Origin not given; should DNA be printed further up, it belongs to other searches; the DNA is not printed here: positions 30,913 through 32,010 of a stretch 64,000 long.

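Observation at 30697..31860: QueC domain without its zinc site fused to a complete MsrB domain inside the preQ0 operon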

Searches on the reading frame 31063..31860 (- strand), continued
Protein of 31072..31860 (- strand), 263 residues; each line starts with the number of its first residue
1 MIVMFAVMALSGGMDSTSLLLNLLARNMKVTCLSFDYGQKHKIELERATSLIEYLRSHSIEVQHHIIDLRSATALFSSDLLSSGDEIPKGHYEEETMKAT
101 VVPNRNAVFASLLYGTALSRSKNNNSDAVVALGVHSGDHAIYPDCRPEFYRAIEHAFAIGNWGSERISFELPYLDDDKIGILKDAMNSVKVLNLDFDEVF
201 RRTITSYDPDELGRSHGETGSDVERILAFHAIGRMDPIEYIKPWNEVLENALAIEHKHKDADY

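Call 36: find_homologous_proteins(query=P0122, max_evalue=0.00001)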
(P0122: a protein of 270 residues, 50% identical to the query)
Query P0122 (270 aa): 7332 proteins with E <= 0.00001 among 8000 candidates; the best 120 are listed.
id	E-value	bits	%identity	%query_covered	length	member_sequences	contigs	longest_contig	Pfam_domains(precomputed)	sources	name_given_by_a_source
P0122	3.2e-177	606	100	100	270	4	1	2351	PF06508.20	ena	-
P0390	1.1e-166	571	94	100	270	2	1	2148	PF06508.20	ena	-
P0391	8.9e-149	512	84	99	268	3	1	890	PF06508.20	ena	-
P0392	3.6e-134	464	77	98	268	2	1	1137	PF06508.20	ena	-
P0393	3.8e-134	464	76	98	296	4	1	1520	PF06508.20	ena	-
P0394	5.3e-134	464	75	98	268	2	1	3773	PF06508.20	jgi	-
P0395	1.9e-133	462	75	98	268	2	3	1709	PF06508.20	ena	-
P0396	5.0e-133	461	74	98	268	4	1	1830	PF06508.20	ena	-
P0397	2.9e-131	455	74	98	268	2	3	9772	PF06508.20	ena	-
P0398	6.5e-131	454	74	98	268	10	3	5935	PF06508.20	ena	-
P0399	2.1e-130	452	74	99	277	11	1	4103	PF06508.20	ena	-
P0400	1.6e-129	449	75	97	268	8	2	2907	PF06508.20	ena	-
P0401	3.6e-129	448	74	98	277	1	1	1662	PF06508.20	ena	-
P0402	1.2e-128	446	73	98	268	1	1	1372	PF06508.20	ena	-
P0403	7.3e-128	444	71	98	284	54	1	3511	PF06508.20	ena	-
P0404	2.7e-127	442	73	98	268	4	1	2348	PF06508.20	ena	-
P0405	7.3e-126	437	71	98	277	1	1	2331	PF06508.20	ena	-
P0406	1.6e-124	433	72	98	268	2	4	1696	PF06508.20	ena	-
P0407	2.4e-124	432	71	98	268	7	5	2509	PF06508.20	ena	-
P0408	4.1e-124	432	72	98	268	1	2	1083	PF06508.20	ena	-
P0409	7.0e-122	424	70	98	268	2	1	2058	PF06508.20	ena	-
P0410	2.6e-118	412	68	98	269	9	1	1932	PF06508.20,PF00764.26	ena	-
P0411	2.0e-117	410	66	98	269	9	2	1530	PF06508.20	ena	-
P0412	1.6e-116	407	75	87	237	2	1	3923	PF06508.20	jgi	-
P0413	1.6e-114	400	65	99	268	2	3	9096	PF06508.20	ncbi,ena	-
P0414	1.8e-99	351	62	98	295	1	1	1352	PF06508.20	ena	-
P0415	7.2e-90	319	57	96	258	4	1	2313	PF06508.20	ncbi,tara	tara:strand:+ start:1211 stop:1987 length:777 start_codon:yes stop_codon:yes gene_type:complete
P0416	9.3e-90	319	58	96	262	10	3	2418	PF06508.20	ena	-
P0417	3.3e-89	317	55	98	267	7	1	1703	PF06508.20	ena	-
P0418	6.7e-89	316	55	97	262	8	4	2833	PF06508.20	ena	-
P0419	8.5e-89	316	55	93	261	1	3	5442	PF06508.20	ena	-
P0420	1.8e-88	315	56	96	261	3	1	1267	PF06508.20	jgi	jgi:7-cyano-7-deazaguanine synthase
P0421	9.0e-88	312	58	96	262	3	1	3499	PF06508.20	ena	-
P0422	1.1e-87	312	54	97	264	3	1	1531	PF06508.20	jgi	-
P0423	1.9e-87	311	54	99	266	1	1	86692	PF06508.20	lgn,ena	-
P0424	2.1e-87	311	55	96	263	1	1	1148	PF06508.20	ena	-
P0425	2.8e-87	311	55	96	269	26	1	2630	PF06508.20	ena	-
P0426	6.0e-87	310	53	99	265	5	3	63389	PF06508.20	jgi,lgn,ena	-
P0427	1.1e-86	309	56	96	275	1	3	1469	PF06508.20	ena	-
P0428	1.2e-86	309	54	97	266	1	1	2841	PF06508.20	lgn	-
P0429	1.3e-86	309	53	99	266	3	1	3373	PF06508.20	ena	-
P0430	1.5e-86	308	53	98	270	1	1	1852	PF06508.20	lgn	-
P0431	1.9e-86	308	56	94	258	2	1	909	PF06508.20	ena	-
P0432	2.3e-86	308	55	97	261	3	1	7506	PF06508.20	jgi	-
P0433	2.3e-86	308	54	96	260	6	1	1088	PF06508.20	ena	-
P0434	2.6e-86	308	55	96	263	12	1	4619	PF06508.20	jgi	-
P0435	2.8e-86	308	53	96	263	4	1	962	PF06508.20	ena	-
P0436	2.9e-86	307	55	96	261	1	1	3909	PF06508.20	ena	-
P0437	3.0e-86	307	54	97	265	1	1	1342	PF06508.20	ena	-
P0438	3.0e-86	307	56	97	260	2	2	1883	PF06508.20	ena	-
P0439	3.3e-86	307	55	96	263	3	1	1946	PF06508.20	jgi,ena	-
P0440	4.0e-86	307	56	96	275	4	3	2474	PF06508.20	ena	-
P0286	4.0e-86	307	55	97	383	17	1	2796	PF06508.20,PF01641.27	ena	-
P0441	4.4e-86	307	53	96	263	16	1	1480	PF06508.20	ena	-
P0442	5.6e-86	306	54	97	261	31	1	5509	PF06508.20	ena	-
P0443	7.4e-86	306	53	96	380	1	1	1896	PF06508.20,PF01641.27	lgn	-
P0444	7.5e-86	306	55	96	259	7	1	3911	PF06508.20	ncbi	-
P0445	9.9e-86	306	54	97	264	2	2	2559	PF06508.20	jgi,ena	-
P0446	1.0e-85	306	55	97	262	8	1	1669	PF06508.20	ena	-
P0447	1.1e-85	306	53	98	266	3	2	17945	PF06508.20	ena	-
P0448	1.4e-85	305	53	96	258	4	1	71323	PF06508.20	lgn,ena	-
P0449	1.5e-85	305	55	96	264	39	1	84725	PF06508.20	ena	-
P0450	1.6e-85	305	54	97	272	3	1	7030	PF06508.20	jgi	-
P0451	1.8e-85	305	54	96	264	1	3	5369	PF06508.20,PF01171.27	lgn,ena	-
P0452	2.8e-85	304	55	94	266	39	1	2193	PF06508.20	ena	-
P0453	3.0e-85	304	53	99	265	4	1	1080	PF06508.20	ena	-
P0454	4.7e-85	303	53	98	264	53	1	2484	PF06508.20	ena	-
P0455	4.7e-85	303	55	96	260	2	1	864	PF06508.20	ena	-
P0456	5.3e-85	303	54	97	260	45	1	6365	PF06508.20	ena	-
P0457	5.7e-85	303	55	96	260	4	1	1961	PF06508.20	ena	-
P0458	6.0e-85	303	54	98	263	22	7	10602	PF06508.20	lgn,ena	-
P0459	7.3e-85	303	54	97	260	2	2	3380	PF06508.20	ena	-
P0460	7.5e-85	303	55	96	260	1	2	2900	PF06508.20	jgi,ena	-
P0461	7.9e-85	303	56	94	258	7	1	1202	PF06508.20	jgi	-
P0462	8.5e-85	303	55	96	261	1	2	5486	PF06508.20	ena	-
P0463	8.6e-85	303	52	98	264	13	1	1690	PF06508.20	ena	-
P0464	9.8e-85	302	56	97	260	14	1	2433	PF06508.20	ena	-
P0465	1.0e-84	302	52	97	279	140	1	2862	PF06508.20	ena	-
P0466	1.4e-84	302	55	96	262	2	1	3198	PF06508.20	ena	-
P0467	1.5e-84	302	54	97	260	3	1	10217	PF06508.20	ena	-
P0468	1.5e-84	302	54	96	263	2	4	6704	PF06508.20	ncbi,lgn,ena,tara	tara:strand:- start:41 stop:832 length:792 start_codon:yes stop_codon:yes gene_type:complete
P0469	1.7e-84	302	54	97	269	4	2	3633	PF06508.20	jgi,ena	-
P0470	1.9e-84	301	55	97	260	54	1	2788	PF06508.20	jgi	-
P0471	2.0e-84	301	53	97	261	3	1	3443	PF06508.20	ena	-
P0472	2.3e-84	301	54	96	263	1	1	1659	PF06508.20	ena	-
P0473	3.3e-84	301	53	96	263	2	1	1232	PF06508.20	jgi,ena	-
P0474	3.4e-84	301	54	97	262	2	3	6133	PF06508.20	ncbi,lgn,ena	-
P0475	3.7e-84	301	51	97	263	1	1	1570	PF06508.20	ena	-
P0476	3.9e-84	300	54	97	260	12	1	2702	PF06508.20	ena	-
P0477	3.9e-84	300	53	97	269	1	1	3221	PF06508.20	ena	-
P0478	4.0e-84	300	52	98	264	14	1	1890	PF06508.20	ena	-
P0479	4.3e-84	300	53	96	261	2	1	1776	PF06508.20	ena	-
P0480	4.4e-84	300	55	95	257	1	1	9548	PF06508.20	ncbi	-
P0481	4.5e-84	300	57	96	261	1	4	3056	PF06508.20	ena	-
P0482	4.5e-84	300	54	97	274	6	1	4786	PF06508.20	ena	-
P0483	4.9e-84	300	52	98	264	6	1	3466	PF06508.20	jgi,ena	-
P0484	5.3e-84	300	55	95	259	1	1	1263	PF06508.20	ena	-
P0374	5.6e-84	300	55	97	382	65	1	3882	PF06508.20,PF01641.27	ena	-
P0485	5.9e-84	300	53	97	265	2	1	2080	PF06508.20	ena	-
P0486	6.9e-84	300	52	97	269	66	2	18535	PF06508.20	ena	-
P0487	7.1e-84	300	54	97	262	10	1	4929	PF06508.20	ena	-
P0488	7.4e-84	300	55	97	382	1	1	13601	PF06508.20,PF01641.27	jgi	-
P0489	7.4e-84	300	55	97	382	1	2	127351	PF06508.20,PF01641.27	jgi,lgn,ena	-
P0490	8.0e-84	299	53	97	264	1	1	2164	PF06508.20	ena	-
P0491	8.1e-84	299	53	97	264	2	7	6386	PF06508.20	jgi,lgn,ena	-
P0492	1.1e-83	299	54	96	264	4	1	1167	PF06508.20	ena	-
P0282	1.1e-83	299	55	97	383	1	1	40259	PF06508.20,PF01641.27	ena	-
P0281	1.1e-83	299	55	97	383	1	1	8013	PF06508.20,PF01641.27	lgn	-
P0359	1.2e-83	299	52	96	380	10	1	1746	PF06508.20,PF01641.27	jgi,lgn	-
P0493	1.3e-83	299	54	94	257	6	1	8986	PF06508.20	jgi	-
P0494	1.4e-83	299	54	97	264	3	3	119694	PF06508.20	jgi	-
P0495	1.7e-83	298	55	95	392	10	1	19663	PF06508.20,PF01641.27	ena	-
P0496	1.8e-83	298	54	97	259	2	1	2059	PF06508.20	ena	-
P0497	1.8e-83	298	55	97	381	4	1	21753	PF06508.20,PF01641.27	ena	-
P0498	1.9e-83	298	58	97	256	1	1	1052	PF00733.28,PF06508.20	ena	-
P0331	2.4e-83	298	56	96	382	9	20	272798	PF06508.20,PF01641.27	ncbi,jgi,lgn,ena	-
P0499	2.5e-83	298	57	96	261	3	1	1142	PF06508.20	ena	-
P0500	2.5e-83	298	55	94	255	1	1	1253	PF06508.20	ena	-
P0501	2.7e-83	298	51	98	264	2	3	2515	PF06508.20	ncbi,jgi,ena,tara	tara:strand:+ start:1312 stop:2106 length:795 start_codon:yes stop_codon:yes gene_type:complete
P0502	2.8e-83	298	53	97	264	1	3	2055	PF06508.20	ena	-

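Call 38: find_encoding_contigs(protein=P0494, flank=10000, max_places=2)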
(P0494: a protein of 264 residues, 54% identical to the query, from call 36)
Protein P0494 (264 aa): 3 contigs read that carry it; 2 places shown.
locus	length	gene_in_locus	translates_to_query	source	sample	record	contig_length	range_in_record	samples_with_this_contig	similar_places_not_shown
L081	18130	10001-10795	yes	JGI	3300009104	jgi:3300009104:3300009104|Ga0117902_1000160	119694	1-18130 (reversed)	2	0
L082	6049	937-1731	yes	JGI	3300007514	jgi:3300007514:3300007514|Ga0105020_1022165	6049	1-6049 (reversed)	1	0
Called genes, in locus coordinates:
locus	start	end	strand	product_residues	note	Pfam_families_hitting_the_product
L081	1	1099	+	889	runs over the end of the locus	PF28598:PDH_E1_N, PF00456:Transketolase_N, PF17831:PDH_E1_M, PF22613:Transketolase_C_1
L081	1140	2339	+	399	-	PF00364:Biotin_lipoyl, PF02817:E3_binding, PF00198:2-oxoacid_dh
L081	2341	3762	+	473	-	PF00890:FAD_binding_2 (weak), PF01134:GIDA (weak), PF07992:Pyr_redox_2, PF12831:FAD_oxidored, PF13450:NAD_binding_8, PF13738:Pyr_redox_3, PF00070:Pyr_redox, PF02852:Pyr_redox_dim, +3 more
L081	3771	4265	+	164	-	PF00160:Pro_isomerase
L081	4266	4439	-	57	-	PF18893:DUF5652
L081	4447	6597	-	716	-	PF03190:Thioredox_DsbH, PF13899:Thioredoxin_7, PF07470:Glyco_hydro_88 (faint)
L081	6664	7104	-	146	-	PF07661:MORN_2 (faint)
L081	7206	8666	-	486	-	PF02789:Peptidase_M17_N, PF00883:Peptidase_M17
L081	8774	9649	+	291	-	PF00106:adh_short, PF08659:KR (weak), PF13561:adh_short_C2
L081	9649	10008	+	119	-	PF01242:PTPS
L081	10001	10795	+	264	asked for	PF06508:QueC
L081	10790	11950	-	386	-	PF03435:Sacchrp_dh_NADP, PF16653:Sacchrp_dh_C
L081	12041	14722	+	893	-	PF25145:NfeD1b_N (faint), PF01343:Peptidase_S49, PF01972:SDH_protease (weak), PF01343:Peptidase_S49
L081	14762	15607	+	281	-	PF00404:Dockerin_1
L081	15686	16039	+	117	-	-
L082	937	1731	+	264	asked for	PF06508:QueC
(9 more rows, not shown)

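Call 40: find_related_loci(query=A2, collection=genome_contigs, flank=6000)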
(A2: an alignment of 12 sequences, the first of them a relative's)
Query A2 (264 aa) in genome_contigs; peptide patterns used: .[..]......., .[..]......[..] (x = any residue, [..] = any of these).
600 stretches matched a pattern (row limit reached: there are more); 591 encode a relative of the query (tblastn E <= 1e-3); the best 80 are kept; 80 distinct loci.
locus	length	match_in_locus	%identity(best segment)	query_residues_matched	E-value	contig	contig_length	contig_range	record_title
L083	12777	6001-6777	61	3-261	1e-106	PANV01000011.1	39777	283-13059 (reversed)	MAG: Candidatus Neomarinimicrobiota bacterium isolate SAT24 185149, whole genome shotgun sequence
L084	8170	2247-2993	57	7-255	1e-98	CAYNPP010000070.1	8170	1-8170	MAG TPA_asm: uncultured bacterium isolate SRP092796_co6_471 genome assembly, contig: NODE_16010_length_8170_cov_4.438571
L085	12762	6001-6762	56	6-259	2e-95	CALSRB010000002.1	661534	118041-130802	MAG: Candidatus Poseidoniaceae archaeon isolate B_MB87 genome assembly, contig: contig_21783_B_MB87, whole genome shotgu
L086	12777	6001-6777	53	4-262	2e-95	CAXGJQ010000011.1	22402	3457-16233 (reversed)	MAG TPA_asm: uncultured Candidatus Poseidoniales archaeon isolate ERR315856_concoct_3 genome assembly, contig: ERZ677869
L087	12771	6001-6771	53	4-260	3e-95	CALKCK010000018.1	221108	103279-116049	MAG: uncultured Pirellulaceae bacterium isolate S3_Bin_METABAT__29_sub_1 genome assembly, contig: c_000001110440, whole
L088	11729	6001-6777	50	3-261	4e-95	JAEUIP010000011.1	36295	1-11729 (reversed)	MAG: Planctomycetaceae bacterium isolate new MAG-46 NODE_11_length_36295_cov_4.221464, whole genome shotgun sequence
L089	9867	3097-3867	53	4-260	3e-95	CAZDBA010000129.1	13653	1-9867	MAG TPA_asm: uncultured Pirellulaceae bacterium isolate binchicken_co258_121 genome assembly, contig: NODE_3045_length_1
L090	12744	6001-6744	56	6-253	2e-94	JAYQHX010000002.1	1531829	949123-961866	MAG: Methanobacteriota archaeon isolate SD4487_NP_metabta_bins_sspec.tsv.006 contig_17376_pilon, whole genome shotgun se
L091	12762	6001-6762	54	6-261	2e-93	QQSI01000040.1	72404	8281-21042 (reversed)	MAG: Candidatus Poseidoniales archaeon isolate bin_35 U_43220-40, whole genome shotgun sequence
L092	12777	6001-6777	50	1-259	3e-93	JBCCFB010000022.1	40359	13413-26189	MAG: Planctomycetota bacterium isolate P01_B01_bin.120 k141_4149086_length_40359_cov_10.0000, whole genome shotgun seque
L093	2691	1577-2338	55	6-259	2e-95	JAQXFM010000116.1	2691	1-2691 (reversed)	MAG: Candidatus Poseidoniaceae archaeon isolate cluster3-bin.98 k119_22953, whole genome shotgun sequence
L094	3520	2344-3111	52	7-262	3e-94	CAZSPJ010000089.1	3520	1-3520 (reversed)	MAG TPA_asm: uncultured Candidatus Poseidoniales archaeon isolate binchicken_co267_197 genome assembly, contig: NODE_260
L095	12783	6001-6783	51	4-264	1e-92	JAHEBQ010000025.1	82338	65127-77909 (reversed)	MAG: Planctomycetaceae bacterium isolate Ww147 NODE_387_length_82338_cov_3.768673, whole genome shotgun sequence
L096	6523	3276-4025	53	6-255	8e-93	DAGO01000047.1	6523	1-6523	MAG TPA_asm: Euryarchaeota archaeon UBA10 UBA10_contig_14079, whole genome shotgun sequence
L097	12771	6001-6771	53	3-259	3e-92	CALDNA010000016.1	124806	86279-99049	MAG TPA_asm: uncultured euryarchaeote isolate ERR599035_bin.45_CONCOCT_v1.1_MAG genome assembly, contig: ERZ840559.13, w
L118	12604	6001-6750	51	6-255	1e-89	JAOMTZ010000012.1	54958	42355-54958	Candidatus Poseidoniaceae archaeon isolate AH-273-F07 AH-273-F07_NODE_12, whole genome shotgun sequence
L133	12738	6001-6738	52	6-251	1e-85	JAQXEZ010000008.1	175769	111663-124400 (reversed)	MAG: Candidatus Thalassarchaeaceae archaeon isolate cluster2-bin.139 k141_2684507, whole genome shotgun sequence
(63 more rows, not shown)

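Call 57: search_protein_families(library=pfam, proteins=[L085:4537-4737:+, L133:4637-4795:+], max_evalue=0.1)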
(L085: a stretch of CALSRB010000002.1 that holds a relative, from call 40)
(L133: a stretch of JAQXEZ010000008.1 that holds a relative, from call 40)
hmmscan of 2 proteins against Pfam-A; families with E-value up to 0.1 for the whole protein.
L085:4537-4737:+ (67 aa): 1 family
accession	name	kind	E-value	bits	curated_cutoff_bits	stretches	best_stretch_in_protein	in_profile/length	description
PF10965.13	DUF2767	-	0.022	15.2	20.7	1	33-61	27-55/67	Protein of unknown function (DUF2767)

L133:4637-4795:+ (53 aa): 1 family
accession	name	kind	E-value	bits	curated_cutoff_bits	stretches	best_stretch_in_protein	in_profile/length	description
PF10965.13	DUF2767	-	0.075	13.6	20.7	1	20-47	28-55/67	Protein of unknown function (DUF2767)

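Call 58: search_dna_similar(query=window:31096-31860:-, collection=phages, mode=protein, max_rows=40)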
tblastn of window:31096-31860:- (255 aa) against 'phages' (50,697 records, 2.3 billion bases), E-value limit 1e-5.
Records with a match: 273; places in all: 273; records where one place covers at least 80% of the query: 171.
Best place of each record, by identity: <60% 273.
By first word of the organism name: Vibrio 63; Mycobacterium 48; Escherichia 34; Campylobacter 15; Pseudomonas 15; Rhizobium 14; Bacillus 9; Bacteriophage 7; Cellulophaga 7; Haloarcula 6; and 31 more.
By host as written in the record: - 41; Mycobacterium smegmatis mc2 155 29; Escherichia coli 14; Mycobacterium smegmatis mc#155 10; Vibrio parahaemolyticus 7; Pseudomonas aeruginosa PAO1 6; Pseudomonas aeruginosa 6; Vibrio sp. 5; and 97 more.
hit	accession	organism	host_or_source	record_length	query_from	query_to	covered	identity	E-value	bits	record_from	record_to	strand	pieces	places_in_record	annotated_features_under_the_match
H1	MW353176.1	Flavobacterium phage vB_FspM_immuto_3-5A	Flavobacterium sp. LMO8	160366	7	240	92%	43.9%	2e-61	214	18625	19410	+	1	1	7-cyano-7-deazaguanine synthase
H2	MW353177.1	Flavobacterium phage vB_FspM_immuto_13-6C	Flavobacterium sp. LMO8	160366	7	240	92%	43.9%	2e-61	214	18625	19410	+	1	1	7-cyano-7-deazaguanine synthase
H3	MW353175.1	Flavobacterium phage vB_FspM_immuto_2-6A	Flavobacterium sp. LMO8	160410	7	240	92%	43.9%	2e-61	214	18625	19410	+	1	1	7-cyano-7-deazaguanine synthase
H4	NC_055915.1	Flavobacterium phage vB_FspM_immuto_2-6A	Flavobacterium sp. LMO8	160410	7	240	92%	43.9%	2e-61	214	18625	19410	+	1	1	QueC-like queuosine biosynthesis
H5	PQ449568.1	Mycobacterium phage Rinkes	Mycobacterium smegmatis mc2155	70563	10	251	95%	37.7%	7e-27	114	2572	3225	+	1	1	4: PreQ0 pathway queC-like protein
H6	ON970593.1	Mycobacterium phage Blocker23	Mycobacterium smegmatis mc2 155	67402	10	251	95%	36.1%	4e-24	106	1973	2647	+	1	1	3: QueC-like PreQ0 pathway protein | 4: QueD-like PreQ0 pathway protein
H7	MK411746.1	Arthrobacter phage Sonali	Arthrobacter globiformis B-2979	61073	7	243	93%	36.8%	1e-29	122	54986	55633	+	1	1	88: Pre Qo pathway QueC-like protein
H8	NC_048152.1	Arthrobacter phage Sonali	Arthrobacter globiformis B-2979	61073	7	243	93%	36.8%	1e-29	122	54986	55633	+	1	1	88: QueC-like queuosine biosynthesis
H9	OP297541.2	Mycobacterium phage Funsized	Mycobacterium smegmatis mc#155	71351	10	251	95%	35.6%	5e-22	100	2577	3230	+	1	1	4: PreQo pathway QueC-like protein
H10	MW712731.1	Mycobacterium phage Lars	Mycobacterium smegmatis mc#155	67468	10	251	95%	35.2%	5e-24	106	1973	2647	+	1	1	3: Pre Qo pathway QueC-like protein | 4: QueD-like protein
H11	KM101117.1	Mycobacterium phage LizLemon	Mycobacterium smegmatis mc2 155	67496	10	251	95%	35.2%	5e-24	106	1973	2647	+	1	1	Pre Qo pathway QueC-like protein | QueD-like queosine biosynthesis protein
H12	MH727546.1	Mycobacterium phage Eaglehorse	Mycobacterium smegmatis mc2 155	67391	10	251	95%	35.2%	5e-24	106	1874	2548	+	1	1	3: Pre Qo pathway QueC-like protein | 4: QueD-like queosine biosynthesis protein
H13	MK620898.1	Mycobacterium phage Coffee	Mycobacterium smegmatis mc2 155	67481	10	251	95%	35.2%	5e-24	106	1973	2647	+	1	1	3: Pre Qo pathway QueC-like protein | 4: QueD-like queosine biosynthesis protein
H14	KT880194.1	Mycobacterium phage Glass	Mycobacterium smegmatis mc2 155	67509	10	251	95%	35.2%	5e-24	106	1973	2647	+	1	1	Pre Qo pathway QueC-like protein | QueD-like queosine biosynthesis protein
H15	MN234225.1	Mycobacterium phage Rhinoforte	Mycobacterium smegmatis mc#155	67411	10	251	95%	35.2%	5e-24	106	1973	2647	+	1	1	3: Pre Qo pathway QueC-like protein | 4: hypothetical protein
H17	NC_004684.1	Mycobacterium phage Rosebush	Mycobacterium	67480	10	251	95%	35.2%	5e-24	106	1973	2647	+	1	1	QueC-like queuosine biosynthesis | QueD-like 6-pyruvoyl-tetrahydropterin synthase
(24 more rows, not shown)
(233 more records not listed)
